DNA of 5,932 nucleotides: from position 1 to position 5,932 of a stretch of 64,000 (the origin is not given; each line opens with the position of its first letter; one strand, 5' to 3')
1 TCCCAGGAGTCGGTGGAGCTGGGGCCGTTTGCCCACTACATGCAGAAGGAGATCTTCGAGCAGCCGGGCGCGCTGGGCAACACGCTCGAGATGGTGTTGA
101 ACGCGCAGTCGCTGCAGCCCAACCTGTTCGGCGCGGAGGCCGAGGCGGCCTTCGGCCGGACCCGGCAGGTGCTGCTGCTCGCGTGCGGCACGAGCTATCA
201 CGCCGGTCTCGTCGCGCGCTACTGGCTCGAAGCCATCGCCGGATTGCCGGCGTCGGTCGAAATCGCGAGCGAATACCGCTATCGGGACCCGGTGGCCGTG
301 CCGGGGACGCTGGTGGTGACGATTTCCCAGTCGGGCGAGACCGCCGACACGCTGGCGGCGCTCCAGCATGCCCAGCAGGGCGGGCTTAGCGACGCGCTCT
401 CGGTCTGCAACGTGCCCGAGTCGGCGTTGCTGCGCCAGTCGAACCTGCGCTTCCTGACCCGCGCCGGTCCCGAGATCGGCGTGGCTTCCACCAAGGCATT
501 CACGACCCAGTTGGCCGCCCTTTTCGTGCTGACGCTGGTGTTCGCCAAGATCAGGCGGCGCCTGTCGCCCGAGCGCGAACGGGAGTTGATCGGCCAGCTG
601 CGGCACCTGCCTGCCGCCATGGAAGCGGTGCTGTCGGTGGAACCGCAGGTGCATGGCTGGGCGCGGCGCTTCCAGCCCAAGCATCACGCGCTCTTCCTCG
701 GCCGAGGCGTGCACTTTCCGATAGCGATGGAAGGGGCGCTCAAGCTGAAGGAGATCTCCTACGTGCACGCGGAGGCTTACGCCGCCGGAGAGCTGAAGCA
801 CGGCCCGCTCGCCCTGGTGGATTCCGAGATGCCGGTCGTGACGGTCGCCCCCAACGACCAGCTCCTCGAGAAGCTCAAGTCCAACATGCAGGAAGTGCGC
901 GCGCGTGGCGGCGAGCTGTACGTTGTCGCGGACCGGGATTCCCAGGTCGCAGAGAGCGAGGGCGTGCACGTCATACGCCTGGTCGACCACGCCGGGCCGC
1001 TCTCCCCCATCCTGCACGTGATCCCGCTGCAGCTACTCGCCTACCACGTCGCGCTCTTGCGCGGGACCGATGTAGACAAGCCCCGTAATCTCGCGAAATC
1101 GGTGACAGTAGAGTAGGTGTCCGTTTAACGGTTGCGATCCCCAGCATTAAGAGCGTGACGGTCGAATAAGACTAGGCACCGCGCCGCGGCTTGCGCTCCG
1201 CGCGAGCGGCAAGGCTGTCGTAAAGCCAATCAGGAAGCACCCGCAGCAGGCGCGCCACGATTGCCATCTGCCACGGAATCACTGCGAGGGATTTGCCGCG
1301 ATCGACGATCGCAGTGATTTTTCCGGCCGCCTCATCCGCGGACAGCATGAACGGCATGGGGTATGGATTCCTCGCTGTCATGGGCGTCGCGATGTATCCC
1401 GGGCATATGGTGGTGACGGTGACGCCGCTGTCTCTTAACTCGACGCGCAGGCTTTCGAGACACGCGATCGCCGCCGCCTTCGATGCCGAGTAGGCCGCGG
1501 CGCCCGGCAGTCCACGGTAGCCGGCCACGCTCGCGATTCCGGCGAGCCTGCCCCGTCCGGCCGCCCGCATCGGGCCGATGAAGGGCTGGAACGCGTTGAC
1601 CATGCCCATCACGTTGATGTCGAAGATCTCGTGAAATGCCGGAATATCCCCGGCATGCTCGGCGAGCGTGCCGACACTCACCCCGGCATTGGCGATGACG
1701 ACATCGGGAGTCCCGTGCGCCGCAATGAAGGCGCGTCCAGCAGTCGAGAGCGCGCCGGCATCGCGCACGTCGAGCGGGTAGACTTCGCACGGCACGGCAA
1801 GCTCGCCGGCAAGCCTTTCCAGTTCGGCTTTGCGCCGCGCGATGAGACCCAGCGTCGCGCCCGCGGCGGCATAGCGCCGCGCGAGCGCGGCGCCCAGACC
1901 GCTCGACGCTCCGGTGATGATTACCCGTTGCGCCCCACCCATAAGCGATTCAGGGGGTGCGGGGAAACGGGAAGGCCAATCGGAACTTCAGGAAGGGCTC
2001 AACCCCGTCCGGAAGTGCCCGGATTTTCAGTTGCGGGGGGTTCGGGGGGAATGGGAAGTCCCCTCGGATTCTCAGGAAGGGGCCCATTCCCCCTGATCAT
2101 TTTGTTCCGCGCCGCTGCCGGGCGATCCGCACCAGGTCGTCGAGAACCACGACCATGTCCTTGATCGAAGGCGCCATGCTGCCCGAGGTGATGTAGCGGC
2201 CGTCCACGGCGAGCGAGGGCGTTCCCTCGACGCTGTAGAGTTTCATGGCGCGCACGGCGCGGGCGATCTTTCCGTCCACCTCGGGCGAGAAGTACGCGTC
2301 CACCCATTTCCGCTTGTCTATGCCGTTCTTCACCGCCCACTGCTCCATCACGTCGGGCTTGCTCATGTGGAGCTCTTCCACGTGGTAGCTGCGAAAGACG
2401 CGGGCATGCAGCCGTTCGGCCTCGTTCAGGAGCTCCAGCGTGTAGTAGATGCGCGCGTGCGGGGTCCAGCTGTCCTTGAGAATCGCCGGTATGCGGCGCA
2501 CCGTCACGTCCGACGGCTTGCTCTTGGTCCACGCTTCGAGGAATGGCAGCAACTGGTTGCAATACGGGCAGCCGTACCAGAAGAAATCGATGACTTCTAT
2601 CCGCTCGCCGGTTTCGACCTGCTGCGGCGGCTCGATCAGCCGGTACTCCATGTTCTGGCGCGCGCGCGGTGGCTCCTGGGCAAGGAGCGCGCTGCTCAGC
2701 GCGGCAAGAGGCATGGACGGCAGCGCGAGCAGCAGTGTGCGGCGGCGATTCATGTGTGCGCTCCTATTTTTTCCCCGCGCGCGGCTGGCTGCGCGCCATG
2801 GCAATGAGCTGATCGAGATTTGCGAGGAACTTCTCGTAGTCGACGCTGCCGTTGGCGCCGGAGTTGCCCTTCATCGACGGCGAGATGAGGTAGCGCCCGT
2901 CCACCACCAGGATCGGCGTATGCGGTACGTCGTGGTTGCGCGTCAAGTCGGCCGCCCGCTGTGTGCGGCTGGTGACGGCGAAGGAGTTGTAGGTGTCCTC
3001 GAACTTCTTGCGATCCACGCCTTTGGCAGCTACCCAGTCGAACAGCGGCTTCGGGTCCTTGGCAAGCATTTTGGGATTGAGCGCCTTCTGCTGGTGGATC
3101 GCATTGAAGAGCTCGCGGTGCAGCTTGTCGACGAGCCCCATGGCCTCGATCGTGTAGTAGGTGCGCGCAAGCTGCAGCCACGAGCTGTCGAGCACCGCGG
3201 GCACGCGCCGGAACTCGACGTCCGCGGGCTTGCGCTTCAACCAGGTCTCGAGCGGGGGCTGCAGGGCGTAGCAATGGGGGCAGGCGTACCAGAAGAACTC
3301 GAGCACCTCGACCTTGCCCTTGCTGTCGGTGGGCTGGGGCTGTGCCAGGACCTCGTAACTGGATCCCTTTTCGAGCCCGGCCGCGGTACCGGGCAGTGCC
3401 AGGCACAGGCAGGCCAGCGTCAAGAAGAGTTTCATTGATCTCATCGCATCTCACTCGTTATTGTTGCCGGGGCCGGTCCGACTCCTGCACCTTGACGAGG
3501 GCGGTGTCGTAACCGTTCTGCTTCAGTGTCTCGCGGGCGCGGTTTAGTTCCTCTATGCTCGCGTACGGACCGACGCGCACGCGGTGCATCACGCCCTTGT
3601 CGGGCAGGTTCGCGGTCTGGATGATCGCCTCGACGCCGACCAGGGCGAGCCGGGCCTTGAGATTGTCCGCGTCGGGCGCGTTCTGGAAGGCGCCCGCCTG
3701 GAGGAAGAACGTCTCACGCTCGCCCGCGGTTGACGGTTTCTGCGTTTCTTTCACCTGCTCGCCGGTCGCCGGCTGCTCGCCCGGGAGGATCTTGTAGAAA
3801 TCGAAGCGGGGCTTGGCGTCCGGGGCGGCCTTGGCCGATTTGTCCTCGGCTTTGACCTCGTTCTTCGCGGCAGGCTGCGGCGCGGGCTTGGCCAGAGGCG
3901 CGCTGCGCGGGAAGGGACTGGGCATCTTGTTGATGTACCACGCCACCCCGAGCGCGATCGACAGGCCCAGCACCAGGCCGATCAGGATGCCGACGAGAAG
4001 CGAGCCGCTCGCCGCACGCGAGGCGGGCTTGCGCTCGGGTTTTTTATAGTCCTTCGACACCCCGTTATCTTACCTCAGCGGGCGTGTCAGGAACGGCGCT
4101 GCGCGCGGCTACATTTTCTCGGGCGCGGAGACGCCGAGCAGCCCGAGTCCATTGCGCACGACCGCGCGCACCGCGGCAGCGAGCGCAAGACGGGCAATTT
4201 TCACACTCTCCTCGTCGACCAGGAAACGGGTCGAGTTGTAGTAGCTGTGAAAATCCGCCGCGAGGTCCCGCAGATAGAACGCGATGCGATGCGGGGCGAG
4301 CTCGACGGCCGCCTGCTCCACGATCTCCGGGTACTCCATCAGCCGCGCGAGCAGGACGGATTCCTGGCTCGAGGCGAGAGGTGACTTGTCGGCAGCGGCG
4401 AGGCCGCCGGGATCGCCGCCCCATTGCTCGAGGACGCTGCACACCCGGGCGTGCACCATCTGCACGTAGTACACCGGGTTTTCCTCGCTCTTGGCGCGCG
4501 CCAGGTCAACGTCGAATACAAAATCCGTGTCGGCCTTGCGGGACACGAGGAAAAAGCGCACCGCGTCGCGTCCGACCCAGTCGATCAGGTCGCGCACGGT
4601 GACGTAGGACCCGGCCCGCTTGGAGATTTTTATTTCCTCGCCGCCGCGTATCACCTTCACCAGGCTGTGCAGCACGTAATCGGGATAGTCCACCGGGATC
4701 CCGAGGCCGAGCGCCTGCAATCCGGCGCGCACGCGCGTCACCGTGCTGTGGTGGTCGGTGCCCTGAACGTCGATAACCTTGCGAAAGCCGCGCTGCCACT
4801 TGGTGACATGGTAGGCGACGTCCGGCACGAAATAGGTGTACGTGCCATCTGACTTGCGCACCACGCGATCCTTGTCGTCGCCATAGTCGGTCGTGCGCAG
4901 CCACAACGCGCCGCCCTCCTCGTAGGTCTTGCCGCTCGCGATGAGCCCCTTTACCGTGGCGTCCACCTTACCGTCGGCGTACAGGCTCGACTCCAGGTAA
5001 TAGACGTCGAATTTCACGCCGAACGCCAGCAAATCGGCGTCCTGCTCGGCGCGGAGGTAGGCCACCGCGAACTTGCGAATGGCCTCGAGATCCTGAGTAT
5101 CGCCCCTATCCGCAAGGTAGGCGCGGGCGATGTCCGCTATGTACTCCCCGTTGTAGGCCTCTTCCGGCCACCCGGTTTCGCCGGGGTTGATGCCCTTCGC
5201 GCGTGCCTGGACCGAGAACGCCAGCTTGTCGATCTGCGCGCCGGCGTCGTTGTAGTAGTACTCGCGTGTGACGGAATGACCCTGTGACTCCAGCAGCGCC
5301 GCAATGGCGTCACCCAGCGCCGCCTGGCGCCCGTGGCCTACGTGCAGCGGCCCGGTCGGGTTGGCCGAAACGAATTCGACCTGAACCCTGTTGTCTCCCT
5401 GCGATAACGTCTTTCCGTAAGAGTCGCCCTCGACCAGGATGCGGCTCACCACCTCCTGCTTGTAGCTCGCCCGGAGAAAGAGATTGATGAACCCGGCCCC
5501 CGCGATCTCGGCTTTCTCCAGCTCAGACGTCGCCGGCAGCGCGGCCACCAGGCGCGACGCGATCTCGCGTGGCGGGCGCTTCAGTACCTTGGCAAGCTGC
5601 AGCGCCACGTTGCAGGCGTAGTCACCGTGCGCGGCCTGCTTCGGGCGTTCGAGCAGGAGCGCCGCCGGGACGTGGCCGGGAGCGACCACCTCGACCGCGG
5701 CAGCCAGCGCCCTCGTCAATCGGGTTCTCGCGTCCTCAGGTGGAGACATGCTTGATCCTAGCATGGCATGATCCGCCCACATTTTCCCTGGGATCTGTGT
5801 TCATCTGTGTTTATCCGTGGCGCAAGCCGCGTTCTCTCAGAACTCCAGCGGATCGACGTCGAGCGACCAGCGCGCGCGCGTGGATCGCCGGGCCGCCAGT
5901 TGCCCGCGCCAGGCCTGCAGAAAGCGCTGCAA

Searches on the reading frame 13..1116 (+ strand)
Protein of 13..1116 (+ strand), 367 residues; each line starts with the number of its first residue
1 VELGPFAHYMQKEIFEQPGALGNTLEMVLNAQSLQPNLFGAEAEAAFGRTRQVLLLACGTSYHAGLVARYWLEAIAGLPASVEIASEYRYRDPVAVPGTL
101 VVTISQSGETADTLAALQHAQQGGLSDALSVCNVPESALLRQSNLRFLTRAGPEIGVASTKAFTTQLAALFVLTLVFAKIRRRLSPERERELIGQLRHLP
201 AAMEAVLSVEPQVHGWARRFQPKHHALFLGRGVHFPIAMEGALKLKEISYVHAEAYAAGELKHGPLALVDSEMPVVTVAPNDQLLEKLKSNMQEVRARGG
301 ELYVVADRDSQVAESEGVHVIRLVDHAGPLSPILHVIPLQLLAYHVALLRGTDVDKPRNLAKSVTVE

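Call 82: search_protein_families(library=pfam, proteins=[window:13-1116:+], max_evalue=0.00001)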
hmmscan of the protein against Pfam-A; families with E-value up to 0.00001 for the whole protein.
window:13-1116:+ (367 aa): 1 family
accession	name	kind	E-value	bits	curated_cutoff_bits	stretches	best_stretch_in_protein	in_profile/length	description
PF01380.27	SIS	-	2.7e-53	179.7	25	2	51-173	6-128/131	SIS domain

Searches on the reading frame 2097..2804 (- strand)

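Call 82: search_protein_families(library=pfam, proteins=[window:2097-2804:-], max_evalue=0.00001)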
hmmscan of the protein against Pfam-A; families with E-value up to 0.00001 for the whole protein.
window:2097-2804:- (235 aa): 1 family
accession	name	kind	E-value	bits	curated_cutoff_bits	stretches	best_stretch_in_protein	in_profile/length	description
PF01323.26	DSBA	-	5.3e-11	43.1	25.6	1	109-209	82-180/191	DSBA-like thioredoxin domain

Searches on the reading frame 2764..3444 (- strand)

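Call 82: search_protein_families(library=pfam, proteins=[window:2764-3444:-], max_evalue=0.00001)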
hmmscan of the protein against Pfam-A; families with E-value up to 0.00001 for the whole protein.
window:2764-3444:- (226 aa): 1 family
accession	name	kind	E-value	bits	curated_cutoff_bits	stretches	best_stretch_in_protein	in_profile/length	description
PF01323.26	DSBA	-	5.7e-11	43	25.6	1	77-190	74-176/191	DSBA-like thioredoxin domain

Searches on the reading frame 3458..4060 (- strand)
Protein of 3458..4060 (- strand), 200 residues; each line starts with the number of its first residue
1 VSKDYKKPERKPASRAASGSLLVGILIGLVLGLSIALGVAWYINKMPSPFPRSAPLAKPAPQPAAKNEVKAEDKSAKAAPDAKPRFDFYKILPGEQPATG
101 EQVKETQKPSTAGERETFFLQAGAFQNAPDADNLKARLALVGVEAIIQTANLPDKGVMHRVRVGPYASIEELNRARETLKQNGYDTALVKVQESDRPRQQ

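Call 82: search_protein_families(library=pfam, proteins=[window:3458-4060:-], max_evalue=0.00001)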
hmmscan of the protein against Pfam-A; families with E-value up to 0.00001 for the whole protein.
window:3458-4060:- (200 aa): 1 family
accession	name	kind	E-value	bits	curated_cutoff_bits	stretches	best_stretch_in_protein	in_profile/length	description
PF05036.18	SPOR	-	2.7e-16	60.1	21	1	116-189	3-75/76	SPOR domain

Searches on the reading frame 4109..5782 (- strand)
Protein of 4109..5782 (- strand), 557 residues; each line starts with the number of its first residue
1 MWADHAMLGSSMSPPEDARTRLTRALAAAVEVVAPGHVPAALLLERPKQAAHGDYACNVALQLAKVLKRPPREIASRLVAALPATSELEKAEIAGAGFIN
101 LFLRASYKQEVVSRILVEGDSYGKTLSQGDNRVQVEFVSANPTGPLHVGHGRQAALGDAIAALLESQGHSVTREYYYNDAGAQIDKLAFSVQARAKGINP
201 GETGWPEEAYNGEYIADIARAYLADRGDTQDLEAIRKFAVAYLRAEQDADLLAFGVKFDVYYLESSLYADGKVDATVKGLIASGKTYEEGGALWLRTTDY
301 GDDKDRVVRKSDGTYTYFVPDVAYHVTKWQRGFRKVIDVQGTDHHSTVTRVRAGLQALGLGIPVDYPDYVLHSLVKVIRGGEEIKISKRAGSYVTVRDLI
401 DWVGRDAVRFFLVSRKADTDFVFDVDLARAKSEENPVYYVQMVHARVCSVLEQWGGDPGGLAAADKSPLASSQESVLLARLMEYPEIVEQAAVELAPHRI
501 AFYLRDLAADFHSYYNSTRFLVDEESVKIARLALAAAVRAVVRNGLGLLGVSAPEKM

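Call 82: search_protein_families(library=pfam, proteins=[window:4109-5782:-], max_evalue=0.00001)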
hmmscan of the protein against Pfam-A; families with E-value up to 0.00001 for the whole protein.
window:4109-5782:- (557 aa): 3 families
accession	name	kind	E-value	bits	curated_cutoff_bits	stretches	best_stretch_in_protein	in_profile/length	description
PF05746.21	DALR_1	-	3.9e-31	108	22.3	1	440-557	1-117/117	DALR anticodon binding domain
PF03485.21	Arg_tRNA_synt_N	-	4e-24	85.5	21.5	1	22-103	3-85/85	Arginyl tRNA synthetase N terminal domain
PF00750.26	tRNA-synt_1d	-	6.4e-22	78.4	23.3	1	112-402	2-297/349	tRNA synthetases class I (R), catalytic domain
